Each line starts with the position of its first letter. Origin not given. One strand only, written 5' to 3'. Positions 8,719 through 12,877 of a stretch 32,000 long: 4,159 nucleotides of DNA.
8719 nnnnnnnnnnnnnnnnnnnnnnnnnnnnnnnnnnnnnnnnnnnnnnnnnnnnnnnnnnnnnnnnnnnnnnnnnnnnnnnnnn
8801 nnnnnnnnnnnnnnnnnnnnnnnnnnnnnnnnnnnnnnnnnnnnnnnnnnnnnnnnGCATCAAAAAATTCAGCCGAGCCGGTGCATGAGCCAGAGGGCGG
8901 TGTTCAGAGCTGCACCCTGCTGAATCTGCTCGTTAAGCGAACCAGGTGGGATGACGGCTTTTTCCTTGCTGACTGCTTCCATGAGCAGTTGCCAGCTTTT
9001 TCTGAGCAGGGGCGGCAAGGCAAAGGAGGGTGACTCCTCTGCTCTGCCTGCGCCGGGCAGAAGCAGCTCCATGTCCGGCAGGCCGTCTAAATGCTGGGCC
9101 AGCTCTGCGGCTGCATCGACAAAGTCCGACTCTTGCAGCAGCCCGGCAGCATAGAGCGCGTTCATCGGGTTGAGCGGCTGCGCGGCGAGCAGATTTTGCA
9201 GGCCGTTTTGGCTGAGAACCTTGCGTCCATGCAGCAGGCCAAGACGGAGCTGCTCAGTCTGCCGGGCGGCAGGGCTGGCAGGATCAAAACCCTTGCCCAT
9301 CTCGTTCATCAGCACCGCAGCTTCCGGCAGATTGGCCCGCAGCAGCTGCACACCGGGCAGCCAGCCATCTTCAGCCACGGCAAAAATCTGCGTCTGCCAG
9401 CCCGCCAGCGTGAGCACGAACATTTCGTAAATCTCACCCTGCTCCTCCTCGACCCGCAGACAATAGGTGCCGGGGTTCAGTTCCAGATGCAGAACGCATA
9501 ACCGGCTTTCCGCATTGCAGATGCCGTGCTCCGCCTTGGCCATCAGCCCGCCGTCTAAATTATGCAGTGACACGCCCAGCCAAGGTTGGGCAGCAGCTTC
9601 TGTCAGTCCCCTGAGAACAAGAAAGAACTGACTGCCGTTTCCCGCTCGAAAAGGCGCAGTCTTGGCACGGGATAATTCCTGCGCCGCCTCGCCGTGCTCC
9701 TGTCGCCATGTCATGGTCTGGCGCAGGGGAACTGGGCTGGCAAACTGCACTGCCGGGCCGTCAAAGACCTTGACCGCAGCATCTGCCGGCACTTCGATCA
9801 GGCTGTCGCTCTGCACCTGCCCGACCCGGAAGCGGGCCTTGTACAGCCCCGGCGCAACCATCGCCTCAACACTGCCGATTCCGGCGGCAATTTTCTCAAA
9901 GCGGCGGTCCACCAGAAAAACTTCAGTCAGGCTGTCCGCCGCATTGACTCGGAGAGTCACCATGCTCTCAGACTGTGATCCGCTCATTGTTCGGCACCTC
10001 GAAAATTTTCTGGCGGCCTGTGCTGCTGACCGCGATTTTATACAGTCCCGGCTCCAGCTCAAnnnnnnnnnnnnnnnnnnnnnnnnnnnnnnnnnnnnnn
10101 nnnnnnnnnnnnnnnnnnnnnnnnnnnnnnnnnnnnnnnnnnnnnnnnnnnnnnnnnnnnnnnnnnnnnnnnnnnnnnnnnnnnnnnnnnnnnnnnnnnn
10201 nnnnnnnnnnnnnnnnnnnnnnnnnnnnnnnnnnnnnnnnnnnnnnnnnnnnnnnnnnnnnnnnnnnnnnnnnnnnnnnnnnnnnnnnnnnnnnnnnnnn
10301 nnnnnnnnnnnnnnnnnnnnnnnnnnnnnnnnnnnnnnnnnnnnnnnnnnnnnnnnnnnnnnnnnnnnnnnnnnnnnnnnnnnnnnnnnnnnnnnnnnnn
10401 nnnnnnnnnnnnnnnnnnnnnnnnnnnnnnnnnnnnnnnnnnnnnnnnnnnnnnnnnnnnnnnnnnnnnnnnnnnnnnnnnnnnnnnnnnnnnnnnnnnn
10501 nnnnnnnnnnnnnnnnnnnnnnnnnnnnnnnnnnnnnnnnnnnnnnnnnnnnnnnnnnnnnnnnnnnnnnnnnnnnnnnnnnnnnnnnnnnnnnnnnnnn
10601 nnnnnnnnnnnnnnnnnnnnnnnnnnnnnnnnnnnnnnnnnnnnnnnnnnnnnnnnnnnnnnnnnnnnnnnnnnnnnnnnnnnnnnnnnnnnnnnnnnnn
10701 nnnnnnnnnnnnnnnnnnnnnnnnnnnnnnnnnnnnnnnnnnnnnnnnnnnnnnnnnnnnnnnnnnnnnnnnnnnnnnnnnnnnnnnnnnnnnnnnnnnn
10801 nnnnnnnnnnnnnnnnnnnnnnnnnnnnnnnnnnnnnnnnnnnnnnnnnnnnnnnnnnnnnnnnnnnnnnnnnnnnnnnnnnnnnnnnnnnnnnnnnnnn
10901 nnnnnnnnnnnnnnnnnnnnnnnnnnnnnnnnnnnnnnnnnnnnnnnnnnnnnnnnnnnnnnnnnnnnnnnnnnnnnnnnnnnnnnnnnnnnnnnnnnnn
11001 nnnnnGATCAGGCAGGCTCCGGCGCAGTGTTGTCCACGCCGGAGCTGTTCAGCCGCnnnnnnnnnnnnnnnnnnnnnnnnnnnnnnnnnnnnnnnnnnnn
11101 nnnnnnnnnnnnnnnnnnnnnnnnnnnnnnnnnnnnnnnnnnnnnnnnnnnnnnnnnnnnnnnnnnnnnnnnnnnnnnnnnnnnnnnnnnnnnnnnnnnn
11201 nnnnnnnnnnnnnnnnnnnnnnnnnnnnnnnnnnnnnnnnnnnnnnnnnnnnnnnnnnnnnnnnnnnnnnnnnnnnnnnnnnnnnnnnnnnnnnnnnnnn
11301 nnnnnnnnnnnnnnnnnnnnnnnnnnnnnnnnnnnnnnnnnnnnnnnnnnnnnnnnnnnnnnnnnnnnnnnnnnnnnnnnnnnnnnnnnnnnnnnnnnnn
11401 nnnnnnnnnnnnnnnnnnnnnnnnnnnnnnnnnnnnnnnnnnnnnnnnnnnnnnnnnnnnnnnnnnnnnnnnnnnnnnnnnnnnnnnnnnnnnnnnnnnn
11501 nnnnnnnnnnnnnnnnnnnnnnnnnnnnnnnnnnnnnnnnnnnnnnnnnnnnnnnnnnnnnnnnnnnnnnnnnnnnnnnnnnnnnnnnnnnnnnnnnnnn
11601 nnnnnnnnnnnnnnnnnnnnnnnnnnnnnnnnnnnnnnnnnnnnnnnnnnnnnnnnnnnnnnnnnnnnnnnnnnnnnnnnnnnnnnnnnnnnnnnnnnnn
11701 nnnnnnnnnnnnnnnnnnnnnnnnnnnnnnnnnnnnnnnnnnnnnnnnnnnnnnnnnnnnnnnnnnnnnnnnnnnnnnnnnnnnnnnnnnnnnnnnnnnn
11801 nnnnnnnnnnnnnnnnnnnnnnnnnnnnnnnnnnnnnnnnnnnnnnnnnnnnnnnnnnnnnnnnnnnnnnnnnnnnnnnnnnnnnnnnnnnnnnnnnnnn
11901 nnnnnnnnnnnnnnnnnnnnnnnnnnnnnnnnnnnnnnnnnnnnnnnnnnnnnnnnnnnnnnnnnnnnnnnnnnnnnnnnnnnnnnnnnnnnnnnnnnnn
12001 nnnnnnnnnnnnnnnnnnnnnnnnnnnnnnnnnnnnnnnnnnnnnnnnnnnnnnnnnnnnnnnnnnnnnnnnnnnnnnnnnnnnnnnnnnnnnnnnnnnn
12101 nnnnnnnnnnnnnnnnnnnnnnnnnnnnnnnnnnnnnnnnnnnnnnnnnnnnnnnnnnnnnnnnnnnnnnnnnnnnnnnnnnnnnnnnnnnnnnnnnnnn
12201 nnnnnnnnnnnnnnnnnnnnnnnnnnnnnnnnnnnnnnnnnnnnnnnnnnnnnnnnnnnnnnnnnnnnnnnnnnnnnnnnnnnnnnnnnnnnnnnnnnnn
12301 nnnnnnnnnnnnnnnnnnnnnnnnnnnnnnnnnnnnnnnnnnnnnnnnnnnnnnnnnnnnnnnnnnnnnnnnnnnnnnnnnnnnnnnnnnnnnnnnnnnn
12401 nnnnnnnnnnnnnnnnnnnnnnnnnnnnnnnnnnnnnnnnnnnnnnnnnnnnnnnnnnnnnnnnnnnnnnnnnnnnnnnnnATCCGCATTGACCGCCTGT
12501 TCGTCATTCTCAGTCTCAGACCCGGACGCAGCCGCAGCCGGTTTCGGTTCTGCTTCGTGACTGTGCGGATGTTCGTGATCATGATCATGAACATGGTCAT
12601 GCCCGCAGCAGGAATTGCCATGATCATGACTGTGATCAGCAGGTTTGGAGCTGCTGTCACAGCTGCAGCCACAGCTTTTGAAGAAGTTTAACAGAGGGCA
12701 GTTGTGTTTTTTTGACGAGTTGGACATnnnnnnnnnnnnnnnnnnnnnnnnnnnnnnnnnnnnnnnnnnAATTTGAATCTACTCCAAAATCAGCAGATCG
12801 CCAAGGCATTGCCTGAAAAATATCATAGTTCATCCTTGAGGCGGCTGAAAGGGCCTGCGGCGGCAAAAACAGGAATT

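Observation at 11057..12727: Bacterial GP42-type transglutaminase carrying a Pep-13-like motif and a His/Cys-rich leader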

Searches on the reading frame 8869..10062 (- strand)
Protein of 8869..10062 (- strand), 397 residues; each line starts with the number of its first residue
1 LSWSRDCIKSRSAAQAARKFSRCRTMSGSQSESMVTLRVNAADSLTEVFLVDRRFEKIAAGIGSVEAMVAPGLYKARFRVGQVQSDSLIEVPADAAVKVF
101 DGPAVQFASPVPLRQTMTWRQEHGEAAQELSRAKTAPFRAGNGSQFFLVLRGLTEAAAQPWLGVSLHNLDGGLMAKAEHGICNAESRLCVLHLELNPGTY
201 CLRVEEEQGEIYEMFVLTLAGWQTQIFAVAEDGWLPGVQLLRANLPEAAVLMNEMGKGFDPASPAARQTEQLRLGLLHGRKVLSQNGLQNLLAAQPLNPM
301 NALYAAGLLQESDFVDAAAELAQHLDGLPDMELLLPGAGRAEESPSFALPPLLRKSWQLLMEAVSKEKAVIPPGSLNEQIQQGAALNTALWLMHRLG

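Call 6: search_protein_families(library=pfam, proteins=[window:8869-10062:-], max_evalue=0.01)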
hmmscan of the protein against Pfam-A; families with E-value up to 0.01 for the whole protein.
window:8869-10062:- (397 aa): 0 families

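Call 23: search_protein_families(library=padloc, proteins=[window:8869-10062:-], max_evalue=0.01)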
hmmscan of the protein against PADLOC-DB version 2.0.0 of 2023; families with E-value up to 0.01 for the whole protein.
window:8869-10062:- (397 aa): 0 families

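Call 31: find_homologous_proteins(query=window:8869-9987:-, max_evalue=0.001)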
Query window:8869-9987:- (372 aa): 64 proteins with E <= 0.001 among 8000 candidates.
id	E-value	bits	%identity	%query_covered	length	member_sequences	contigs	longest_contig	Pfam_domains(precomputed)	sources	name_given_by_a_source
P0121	2.6e-237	805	99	100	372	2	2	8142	-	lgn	-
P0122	7.9e-214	727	99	90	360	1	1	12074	-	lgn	-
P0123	2.5e-206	703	87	100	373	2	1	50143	-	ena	-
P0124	1.7e-199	680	87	98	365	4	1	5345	-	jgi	jgi:hypothetical protein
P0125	1.9e-192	657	81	100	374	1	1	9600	-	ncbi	-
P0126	5.5e-185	633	81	100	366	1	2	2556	-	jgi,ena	jgi:hypothetical protein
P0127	3.0e-159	548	71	97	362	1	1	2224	-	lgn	-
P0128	3.8e-157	541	68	100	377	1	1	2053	-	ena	-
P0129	2.9e-152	525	67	100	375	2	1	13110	-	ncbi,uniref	uniref:hypothetical protein n=1 Tax=Candidatus Electronema sp. TaxID=2698783 RepID=UPI0040564F7E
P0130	2.4e-150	519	66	99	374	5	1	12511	-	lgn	-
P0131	3.7e-147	508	66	99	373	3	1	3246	-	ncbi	-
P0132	8.3e-146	504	65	100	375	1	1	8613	-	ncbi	-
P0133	1.5e-143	496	64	100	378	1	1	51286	-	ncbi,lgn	-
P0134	7.1e-140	484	63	100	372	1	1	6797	-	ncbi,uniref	ncbi:hypothetical protein [Candidatus Electronema sp. TJ]|uniref:hypothetical protein n=1 Tax=Candid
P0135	5.2e-139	481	62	100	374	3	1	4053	-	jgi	jgi:hypothetical protein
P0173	1.8e-44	170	34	100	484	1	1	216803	-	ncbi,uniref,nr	ncbi:hypothetical protein [uncultured Roseobacter sp.]|uniref:hypothetical protein n=1 Tax=unculture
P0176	7.6e-41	159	36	97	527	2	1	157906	-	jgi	jgi:hypothetical protein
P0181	3.4e-30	123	32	99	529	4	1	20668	-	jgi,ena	-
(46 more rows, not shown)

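Call 47: predict_structure(alignment_id=A2)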
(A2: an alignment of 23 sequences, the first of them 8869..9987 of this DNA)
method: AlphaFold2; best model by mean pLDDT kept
length: 372 residues; sequences in the alignment: 23
mean_pLDDT: 87.4   pTM: 0.87
mean pLDDT of the five models: 87.4, 87.4, 84.2, 81.5, 80.0
residues with pLDDT >= 90: 211; 70-90: 123; 50-70: 31; < 50: 7
segments of 3 or more residues with pLDDT < 50: 1-4, 313-315
pLDDT, mean of each block of 10 residues (from residue 1): 62 96 94 96 96 95 95 96 95 97 92 89 96 93 94 96 97 93 82 94 87 79 93 94 94 87 85 91 73 76 80 60 85 87 86 72 64 61
secondary structure, 60 per line:
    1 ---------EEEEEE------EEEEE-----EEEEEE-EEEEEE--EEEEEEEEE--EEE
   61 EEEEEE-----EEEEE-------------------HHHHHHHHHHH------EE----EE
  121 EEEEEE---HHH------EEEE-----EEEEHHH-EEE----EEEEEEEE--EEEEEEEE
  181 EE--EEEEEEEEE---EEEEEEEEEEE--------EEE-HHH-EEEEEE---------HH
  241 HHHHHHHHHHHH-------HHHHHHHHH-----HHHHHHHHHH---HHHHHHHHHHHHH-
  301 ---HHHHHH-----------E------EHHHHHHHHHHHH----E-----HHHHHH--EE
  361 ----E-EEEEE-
elements in order: E10-15 E22-26 E32-37 E39-44 E47-55 E58-66 E72-76 H96-106 E119-126 E139-142 E148-151 E156-158 E163-170 E173-182 E185-193 E197-207 E216-218 E224-229 H239-252 H260-268 H274-283 H287-299 H304-309 H329-340 H351-356 E367-371

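Call 49: fold_search(model_id=the predicted structure, library=pdb)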
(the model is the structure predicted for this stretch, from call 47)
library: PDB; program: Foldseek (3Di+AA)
matches with E <= 10: 1116; with E <= 0.001: 5
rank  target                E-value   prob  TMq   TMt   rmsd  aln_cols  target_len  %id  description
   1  6fwv_A                1.6e-05  1.00  0.21  0.16  10.5       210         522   10  The Bacillus anthracis TIE protein (released 2018-08-08)
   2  4v4c_B                3.3e-04  1.00  0.17  0.22   3.3        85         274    9  Crystal Structure of Pyrogallol-Phloroglucinol Transhydroxylase from Pelobacter acidigallici (released 2014-07-09)
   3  7t0o_H                3.6e-04  0.54  0.14  0.14  20.9       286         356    9  cryoEM reconstruction of the HIV gp140 in complex with the extracellular domains of CD4 and the adnectin domain of Com (released 2022-01-12)
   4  8dgg_A                5.1e-04  0.51  0.14  0.14  22.3       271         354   13  Structure of glycosylated LAG-3 homodimer (released 2022-08-17)
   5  7t0r_A                8.2e-04  0.44  0.14  0.15  20.9       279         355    9  Crystal structure of the anti-CD4 adnectin 6940_B01 as a complex with the extracellular domains of CD4 and ibalizumab  (released 2022-01-12)
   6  7t0o_M                1.0e-03  0.47  0.14  0.15  21.0       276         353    9  cryoEM reconstruction of the HIV gp140 in complex with the extracellular domains of CD4 and the adnectin domain of Com (released 2022-01-12)
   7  7t0o_L                1.0e-03  0.47  0.14  0.15  21.0       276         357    9  cryoEM reconstruction of the HIV gp140 in complex with the extracellular domains of CD4 and the adnectin domain of Com (released 2022-01-12)
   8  6hif_Y                1.2e-03  1.00  0.16  0.60   2.9        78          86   15  Kuenenia stuttgartiensis hydrazine dehydrogenase complex (released 2019-04-17)
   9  5a9i_A                1.4e-03  0.80  0.16  0.26  13.9       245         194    8  Crystal structure of the extracellular domain of PepT2 (released 2015-09-09)
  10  2wim_A                1.6e-03  0.47  0.12  0.16  25.9       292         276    9  Crystal structure of NCAM2 IG1-3 (released 2010-08-25)
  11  2xyc                  1.8e-03  0.30  0.11  0.14  20.8       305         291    8  CRYSTAL STRUCTURE OF NCAM2 IGIV-FN3I (released 2011-02-23)
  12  2xy2                  2.1e-03  0.47  0.12  0.21  14.6       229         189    8  CRYSTAL STRUCTURE OF NCAM2 IG1-2 (released 2011-02-23)
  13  2wim_B                2.3e-03  0.30  0.12  0.16  24.7       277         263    9  Crystal structure of NCAM2 IG1-3 (released 2010-08-25)
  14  2y25_B                2.4e-03  0.54  0.11  0.13  17.2       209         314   10  Crystal structure of the myomesin domains My11-My13 (released 2011-12-21)
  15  6u6t_B                4.1e-03  0.38  0.14  0.19  25.0       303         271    7  Neuronal growth regulator 1 (NEGR1) (released 2020-08-12)
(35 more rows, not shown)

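Call 75: find_encoding_contigs(protein=P0173, flank=6000, max_places=1)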
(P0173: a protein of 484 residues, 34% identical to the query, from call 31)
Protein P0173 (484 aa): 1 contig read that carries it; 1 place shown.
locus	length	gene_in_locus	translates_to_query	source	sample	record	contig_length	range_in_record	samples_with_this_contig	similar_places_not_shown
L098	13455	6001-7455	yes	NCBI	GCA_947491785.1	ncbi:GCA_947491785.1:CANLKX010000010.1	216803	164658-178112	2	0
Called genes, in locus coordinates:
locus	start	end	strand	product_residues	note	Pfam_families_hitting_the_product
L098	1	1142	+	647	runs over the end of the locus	PF25837:Apionate_lact_N, PF25838:Apionate_lact_M, PF25839:Apionate_lact_C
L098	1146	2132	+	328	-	PF01073:3Beta_HSD, PF01370:Epimerase, PF04321:RmlD_sub_bind, PF16363:GDP_Man_Dehyd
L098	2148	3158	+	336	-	PF03480:DctP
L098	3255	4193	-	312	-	PF02899:Phage_int_SAM_1, PF00589:Phage_integrase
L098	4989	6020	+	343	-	PF00656:Peptidase_C14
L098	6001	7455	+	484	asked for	-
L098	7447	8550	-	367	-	PF00753:Lactamase_B (faint)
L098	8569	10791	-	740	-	PF00082:Peptidase_S8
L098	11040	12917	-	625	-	-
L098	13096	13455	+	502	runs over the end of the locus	PF00264:Tyrosinase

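Call 76: find_encoding_contigs(protein=P0176, flank=6000, max_places=1)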
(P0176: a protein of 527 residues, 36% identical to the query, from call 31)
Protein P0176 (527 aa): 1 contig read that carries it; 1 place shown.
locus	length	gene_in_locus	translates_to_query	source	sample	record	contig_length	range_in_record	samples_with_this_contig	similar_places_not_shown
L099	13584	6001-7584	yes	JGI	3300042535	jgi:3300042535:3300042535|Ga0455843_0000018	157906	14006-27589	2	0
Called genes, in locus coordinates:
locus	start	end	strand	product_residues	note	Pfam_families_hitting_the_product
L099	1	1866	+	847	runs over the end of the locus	PF00343:Phosphorylase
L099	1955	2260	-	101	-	-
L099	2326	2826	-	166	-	PF00583:Acetyltransf_1 (weak), PF13508:Acetyltransf_7, PF13673:Acetyltransf_10 (weak)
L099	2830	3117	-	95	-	PF08681:TacA1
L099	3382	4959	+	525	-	-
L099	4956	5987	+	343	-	PF00656:Peptidase_C14 (faint)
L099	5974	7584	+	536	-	-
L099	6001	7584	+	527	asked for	-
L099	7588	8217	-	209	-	PF00849:PseudoU_synth_2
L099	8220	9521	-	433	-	PF07992:Pyr_redox_2, PF21706:FCSD_central, PF09242:FCSD-flav_bind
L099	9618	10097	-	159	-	PF03892:NapB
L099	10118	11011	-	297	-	PF12801:Fer4_5, PF12797:Fer4_2 (faint), PF13187:Fer4_9 (faint), PF13484:Fer4_16 (faint), PF00037:Fer4 (weak), PF12837:Fer4_6, PF12838:Fer4_7 (weak), PF13237:Fer4_10 (weak), +1 more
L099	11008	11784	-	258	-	PF13187:Fer4_9 (faint), PF12837:Fer4_6 (faint), PF13183:Fer4_8 (faint), PF12838:Fer4_7, PF14697:Fer4_21 (weak), PF12838:Fer4_7 (weak), PF00037:Fer4 (weak), PF12797:Fer4_2 (weak), +2 more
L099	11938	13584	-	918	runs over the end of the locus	PF04879:Molybdop_Fe4S4, PF00384:Molybdopterin, PF01568:Molydop_binding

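Call 77: find_encoding_contigs(protein=P0181, flank=6000, max_places=1)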
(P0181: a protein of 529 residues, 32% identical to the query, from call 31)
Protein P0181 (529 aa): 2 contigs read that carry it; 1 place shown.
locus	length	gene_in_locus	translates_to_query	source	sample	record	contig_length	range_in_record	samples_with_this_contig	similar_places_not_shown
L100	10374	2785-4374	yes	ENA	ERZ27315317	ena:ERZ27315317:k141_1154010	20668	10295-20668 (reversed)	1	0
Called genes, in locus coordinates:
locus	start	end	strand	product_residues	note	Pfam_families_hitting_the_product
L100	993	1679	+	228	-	-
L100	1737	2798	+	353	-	-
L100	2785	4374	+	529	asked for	-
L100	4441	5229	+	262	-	-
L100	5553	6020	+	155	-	-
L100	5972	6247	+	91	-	-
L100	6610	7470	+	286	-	PF01764:Lipase_3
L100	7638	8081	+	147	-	-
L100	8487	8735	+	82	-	-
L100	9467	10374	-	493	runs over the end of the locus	PF01939:NucS_C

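Call 79: search_protein_families(library=pfam, proteins=[L099:3382-4959:+, L100:4441-5229:+, L100:993-1679:+], max_evalue=1)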
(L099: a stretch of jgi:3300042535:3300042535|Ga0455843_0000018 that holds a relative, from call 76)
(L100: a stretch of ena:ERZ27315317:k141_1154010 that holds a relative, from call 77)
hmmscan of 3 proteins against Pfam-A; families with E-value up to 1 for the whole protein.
L099:3382-4959:+ (525 aa): 2 families
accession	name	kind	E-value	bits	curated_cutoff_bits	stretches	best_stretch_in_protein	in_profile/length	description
PF12146.15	Hydrolase_4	-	0.01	15.6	27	1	330-383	67-115/239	Serine aminopeptidase, S33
PF05990.18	DUF900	-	0.19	11.6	20.5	1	330-399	85-157/232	Alpha/beta hydrolase of unknown function (DUF900)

L100:4441-5229:+ (262 aa): 0 families

L100:993-1679:+ (228 aa): 9 families
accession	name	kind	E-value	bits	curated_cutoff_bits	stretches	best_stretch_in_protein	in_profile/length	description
PF00413.30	Peptidase_M10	-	0.00018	21.8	24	1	96-142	102-128/159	Matrixin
PF01400.30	Astacin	-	0.0033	17.6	22.5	1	123-142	79-98/189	Astacin (Peptidase family M12A)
PF05572.19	Peptidase_M43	-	0.0047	17.3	23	1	106-142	50-88/152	Pregnancy-associated plasma protein-A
PF16313.11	DUF4953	-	0.0062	16.2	24.2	1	119-141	10-32/316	Met-zincin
PF06262.17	Zincin_1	-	0.013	15.8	22.4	1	115-136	66-87/97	Zincin-like metallopeptidase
PF13583.11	Reprolysin_4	-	0.014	15.5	22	1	85-145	105-158/203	Metallo-peptidase family M12B Reprolysin-like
PF13688.12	Reprolysin_5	-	0.019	15.6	27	1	116-143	135-162/196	Metallo-peptidase family M12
PF13582.12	Reprolysin_3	-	0.043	14.8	22.4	1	118-138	107-122/123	Metallo-peptidase family M12B Reprolysin-like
PF10462.15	Peptidase_M66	-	0.12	11.8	20.6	1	119-145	189-212/306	Peptidase M66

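Call 80: search_protein_families(library=padloc, proteins=[L099:3382-4959:+, L099:6001-7584:+], max_evalue=1)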
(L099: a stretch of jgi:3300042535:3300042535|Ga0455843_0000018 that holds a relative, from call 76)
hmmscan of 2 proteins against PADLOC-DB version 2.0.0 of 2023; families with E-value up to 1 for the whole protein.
L099:3382-4959:+ (525 aa): 0 families

L099:6001-7584:+ (527 aa): 0 families

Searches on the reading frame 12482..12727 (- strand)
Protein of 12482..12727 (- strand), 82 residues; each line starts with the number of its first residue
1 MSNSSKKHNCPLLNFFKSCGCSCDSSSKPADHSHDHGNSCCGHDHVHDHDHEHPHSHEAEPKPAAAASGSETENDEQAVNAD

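Call 72: search_protein_families(library=ncbifam, proteins=[window:12482-12727:-], max_evalue=10)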
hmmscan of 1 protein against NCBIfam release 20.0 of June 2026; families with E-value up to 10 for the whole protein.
window:12482-12727:- (82 aa): 5 families
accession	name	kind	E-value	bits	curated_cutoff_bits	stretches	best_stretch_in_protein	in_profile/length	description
NF009762.0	PRK13263.1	equivalog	0.22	11.1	221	1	31-59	173-195/206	urease accessory protein UreE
NF007454.0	PRK10019.1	subfamily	0.23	10.7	195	1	32-66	119-153/283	nickel/cobalt efflux transporter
NF009758.0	PRK13261.2-4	equivalog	0.24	11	237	1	32-60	138-167/182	urease accessory protein UreE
NF008008.0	PRK10737.1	equivalog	0.41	10.5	174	1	30-54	156-180/196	peptidylprolyl isomerase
NF053667.1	HypB_prefix_1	domain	0.86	11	30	1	19-58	5-48/72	hydrogenase nickel incorporation protein HypB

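Call 73: search_solved_structures(query=window:12482-12727:-, max_evalue=10, show_alignments=3)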
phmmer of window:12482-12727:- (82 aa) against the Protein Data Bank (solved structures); distinct sequences matched with E-value up to 10: 2.
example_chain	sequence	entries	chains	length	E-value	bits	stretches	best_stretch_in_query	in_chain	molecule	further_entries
2dd4_C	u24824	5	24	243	1.1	13.3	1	43-63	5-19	Thiocyanate hydrolase gamma subunit | Thiocyanate hydrolase subunit gamma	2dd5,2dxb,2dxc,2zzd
3vyg_C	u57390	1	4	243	1.1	13.3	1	43-63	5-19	Thiocyanate hydrolase subunit gamma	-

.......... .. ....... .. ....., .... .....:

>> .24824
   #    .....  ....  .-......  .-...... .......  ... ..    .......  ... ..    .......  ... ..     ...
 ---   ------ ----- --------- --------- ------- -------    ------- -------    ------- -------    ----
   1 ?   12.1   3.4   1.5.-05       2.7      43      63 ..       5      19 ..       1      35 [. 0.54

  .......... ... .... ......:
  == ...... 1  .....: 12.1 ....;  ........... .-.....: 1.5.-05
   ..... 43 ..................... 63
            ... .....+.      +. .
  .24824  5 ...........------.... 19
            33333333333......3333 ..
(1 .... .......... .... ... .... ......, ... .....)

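Call 74: search_protein_representatives(protein=window:12482-12727:-)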
Query: 82 residues. Proteins with E-value up to 0.001 (for the whole library): 0; up to 1e-10: 0; up to 1e-30: 0. The best 0 are listed.
